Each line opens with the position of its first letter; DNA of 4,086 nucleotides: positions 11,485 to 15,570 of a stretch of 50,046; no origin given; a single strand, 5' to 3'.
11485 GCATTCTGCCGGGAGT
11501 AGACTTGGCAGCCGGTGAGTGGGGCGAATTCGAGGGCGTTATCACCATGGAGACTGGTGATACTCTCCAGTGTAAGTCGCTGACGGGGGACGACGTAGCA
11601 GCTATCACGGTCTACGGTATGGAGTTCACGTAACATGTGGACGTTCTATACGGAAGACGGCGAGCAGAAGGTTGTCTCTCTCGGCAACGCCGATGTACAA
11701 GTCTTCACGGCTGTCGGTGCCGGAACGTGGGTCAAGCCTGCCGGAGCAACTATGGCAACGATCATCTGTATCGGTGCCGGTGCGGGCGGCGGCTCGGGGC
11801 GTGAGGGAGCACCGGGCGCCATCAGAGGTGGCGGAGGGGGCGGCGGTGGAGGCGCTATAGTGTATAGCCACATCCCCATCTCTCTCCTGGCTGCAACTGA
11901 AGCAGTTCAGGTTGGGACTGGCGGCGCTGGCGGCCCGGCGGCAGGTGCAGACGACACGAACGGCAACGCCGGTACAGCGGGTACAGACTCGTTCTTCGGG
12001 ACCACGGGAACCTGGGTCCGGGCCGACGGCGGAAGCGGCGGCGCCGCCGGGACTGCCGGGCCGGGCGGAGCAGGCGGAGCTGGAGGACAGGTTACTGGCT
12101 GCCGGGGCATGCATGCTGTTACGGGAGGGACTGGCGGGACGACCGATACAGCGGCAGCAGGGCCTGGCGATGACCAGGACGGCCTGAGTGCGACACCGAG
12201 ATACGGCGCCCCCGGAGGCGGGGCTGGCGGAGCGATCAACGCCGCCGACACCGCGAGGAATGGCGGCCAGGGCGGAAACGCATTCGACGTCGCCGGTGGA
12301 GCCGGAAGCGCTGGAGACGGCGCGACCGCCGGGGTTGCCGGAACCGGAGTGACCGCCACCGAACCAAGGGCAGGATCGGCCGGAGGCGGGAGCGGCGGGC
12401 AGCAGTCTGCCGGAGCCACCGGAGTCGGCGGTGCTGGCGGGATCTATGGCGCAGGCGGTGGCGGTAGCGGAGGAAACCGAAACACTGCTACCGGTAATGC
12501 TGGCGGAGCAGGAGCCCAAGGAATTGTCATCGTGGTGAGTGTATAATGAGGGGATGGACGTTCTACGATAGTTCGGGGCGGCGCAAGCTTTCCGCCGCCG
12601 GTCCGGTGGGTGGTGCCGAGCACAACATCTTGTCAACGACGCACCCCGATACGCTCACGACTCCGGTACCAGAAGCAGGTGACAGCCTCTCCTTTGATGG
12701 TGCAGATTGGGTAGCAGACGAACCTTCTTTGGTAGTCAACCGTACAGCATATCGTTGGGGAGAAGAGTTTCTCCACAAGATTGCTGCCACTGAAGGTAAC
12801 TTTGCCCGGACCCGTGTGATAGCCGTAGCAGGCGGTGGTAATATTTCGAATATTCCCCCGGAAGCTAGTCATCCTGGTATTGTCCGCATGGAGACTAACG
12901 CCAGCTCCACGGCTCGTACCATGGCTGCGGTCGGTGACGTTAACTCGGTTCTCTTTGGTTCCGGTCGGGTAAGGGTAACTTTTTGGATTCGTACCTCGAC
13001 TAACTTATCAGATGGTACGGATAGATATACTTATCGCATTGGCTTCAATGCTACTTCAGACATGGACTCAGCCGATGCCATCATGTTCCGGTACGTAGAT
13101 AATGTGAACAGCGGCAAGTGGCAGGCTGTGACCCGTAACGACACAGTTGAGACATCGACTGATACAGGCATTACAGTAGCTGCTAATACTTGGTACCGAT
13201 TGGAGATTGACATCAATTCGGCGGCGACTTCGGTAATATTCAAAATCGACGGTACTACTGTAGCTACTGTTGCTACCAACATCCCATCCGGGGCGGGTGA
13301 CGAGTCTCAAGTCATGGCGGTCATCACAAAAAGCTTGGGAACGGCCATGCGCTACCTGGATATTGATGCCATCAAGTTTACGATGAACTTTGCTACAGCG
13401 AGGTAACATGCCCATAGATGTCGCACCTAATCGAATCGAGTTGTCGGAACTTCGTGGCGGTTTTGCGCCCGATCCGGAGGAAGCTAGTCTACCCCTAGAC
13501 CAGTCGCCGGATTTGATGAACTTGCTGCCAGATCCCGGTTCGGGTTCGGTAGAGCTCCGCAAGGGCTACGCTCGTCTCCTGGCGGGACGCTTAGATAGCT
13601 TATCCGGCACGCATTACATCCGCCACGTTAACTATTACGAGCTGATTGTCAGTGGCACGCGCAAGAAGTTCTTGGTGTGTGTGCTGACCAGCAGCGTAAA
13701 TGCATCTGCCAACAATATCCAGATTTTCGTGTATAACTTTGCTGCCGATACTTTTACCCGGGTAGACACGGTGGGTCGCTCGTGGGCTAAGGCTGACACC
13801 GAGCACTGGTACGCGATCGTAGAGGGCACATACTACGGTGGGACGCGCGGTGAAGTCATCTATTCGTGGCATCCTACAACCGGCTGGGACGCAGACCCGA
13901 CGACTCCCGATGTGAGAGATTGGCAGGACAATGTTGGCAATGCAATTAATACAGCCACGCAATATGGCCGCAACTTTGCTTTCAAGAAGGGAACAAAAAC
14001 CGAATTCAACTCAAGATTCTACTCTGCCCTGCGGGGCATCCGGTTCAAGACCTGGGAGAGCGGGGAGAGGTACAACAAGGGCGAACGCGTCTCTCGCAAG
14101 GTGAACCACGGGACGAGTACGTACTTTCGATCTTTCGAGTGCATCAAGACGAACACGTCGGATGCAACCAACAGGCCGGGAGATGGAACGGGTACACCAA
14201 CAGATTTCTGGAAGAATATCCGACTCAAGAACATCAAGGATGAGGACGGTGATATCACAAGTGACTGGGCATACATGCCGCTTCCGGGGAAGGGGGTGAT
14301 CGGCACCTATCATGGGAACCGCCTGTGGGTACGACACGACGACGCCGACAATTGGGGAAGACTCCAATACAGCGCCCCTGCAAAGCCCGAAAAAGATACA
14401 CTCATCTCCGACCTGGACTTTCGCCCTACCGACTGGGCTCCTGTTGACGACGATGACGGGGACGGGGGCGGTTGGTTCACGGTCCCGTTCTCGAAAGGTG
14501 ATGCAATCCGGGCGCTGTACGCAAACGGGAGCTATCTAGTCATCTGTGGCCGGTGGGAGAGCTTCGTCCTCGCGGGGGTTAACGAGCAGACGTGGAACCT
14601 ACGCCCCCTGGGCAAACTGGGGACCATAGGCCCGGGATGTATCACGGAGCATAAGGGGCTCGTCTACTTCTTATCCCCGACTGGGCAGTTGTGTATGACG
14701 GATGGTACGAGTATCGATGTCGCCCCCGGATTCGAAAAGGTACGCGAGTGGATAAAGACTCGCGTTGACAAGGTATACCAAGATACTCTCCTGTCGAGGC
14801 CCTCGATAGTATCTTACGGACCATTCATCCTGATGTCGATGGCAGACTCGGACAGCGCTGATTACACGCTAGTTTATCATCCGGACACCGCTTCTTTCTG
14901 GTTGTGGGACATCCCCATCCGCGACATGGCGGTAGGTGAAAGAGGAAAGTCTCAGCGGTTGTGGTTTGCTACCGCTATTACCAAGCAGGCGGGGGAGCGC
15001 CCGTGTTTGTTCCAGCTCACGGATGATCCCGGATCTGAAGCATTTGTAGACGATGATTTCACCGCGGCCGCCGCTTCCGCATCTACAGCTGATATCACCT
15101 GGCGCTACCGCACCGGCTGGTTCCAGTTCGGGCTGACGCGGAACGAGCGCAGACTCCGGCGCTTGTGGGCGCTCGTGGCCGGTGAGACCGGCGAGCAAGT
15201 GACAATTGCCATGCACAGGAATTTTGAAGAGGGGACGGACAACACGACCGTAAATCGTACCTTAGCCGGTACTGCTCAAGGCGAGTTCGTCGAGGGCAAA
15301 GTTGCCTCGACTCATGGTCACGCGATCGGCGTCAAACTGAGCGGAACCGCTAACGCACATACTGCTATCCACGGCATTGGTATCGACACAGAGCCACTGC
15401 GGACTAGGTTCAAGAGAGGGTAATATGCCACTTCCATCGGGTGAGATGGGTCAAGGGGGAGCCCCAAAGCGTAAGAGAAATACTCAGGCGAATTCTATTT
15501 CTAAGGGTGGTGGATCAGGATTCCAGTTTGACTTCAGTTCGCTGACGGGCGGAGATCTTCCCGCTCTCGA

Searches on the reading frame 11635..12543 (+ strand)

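Call 6: search_protein_families(library=phrogs, proteins=[window:11635-12543:+], max_evalue=0.001)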
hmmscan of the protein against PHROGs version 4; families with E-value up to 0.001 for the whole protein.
window:11635-12543:+ (303 aa): 6 families
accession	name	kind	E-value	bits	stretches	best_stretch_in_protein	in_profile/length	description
phrog_754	-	tail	7.4e-19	69.5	1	35-299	64-321/325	minor tail protein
phrog_8859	-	unknown function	9.1e-12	45.6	1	23-297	132-393/400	-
phrog_863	-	tail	2.4e-10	41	1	20-216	399-597/690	tail fiber assembly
phrog_356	-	tail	3.1e-08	33.4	1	20-301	660-921/924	minor tail protein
phrog_36177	-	unknown function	3.7e-07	30.6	1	40-300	236-496/503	-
phrog_2295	-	unknown function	5.2e-05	23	1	19-300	576-844/1183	-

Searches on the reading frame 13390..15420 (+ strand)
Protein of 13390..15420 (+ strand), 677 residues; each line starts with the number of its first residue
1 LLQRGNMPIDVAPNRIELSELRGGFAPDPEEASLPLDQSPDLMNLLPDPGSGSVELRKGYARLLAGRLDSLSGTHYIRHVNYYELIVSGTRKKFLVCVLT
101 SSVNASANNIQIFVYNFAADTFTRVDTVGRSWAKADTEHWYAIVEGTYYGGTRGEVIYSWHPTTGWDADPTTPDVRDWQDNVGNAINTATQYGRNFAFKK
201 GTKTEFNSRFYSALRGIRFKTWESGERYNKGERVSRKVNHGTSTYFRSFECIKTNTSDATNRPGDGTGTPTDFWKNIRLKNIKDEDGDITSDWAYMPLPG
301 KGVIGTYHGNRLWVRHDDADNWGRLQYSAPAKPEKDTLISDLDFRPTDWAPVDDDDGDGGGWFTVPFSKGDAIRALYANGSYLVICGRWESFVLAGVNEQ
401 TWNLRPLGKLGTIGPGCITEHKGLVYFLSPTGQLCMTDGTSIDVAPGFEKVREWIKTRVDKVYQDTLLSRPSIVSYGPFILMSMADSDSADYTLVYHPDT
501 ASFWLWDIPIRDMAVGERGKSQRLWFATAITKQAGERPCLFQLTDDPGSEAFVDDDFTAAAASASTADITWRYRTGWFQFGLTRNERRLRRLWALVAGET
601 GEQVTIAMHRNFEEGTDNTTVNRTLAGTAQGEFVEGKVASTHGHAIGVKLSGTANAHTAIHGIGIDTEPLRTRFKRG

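Call 6: search_protein_families(library=phrogs, proteins=[window:13390-15420:+], max_evalue=0.001)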
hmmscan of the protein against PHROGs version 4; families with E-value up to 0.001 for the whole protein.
window:13390-15420:+ (677 aa): 0 families

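Call 64: search_solved_structures(query=window:13408-15420:+, max_evalue=1)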
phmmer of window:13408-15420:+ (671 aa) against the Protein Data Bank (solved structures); distinct sequences matched with E-value up to 1: 0.
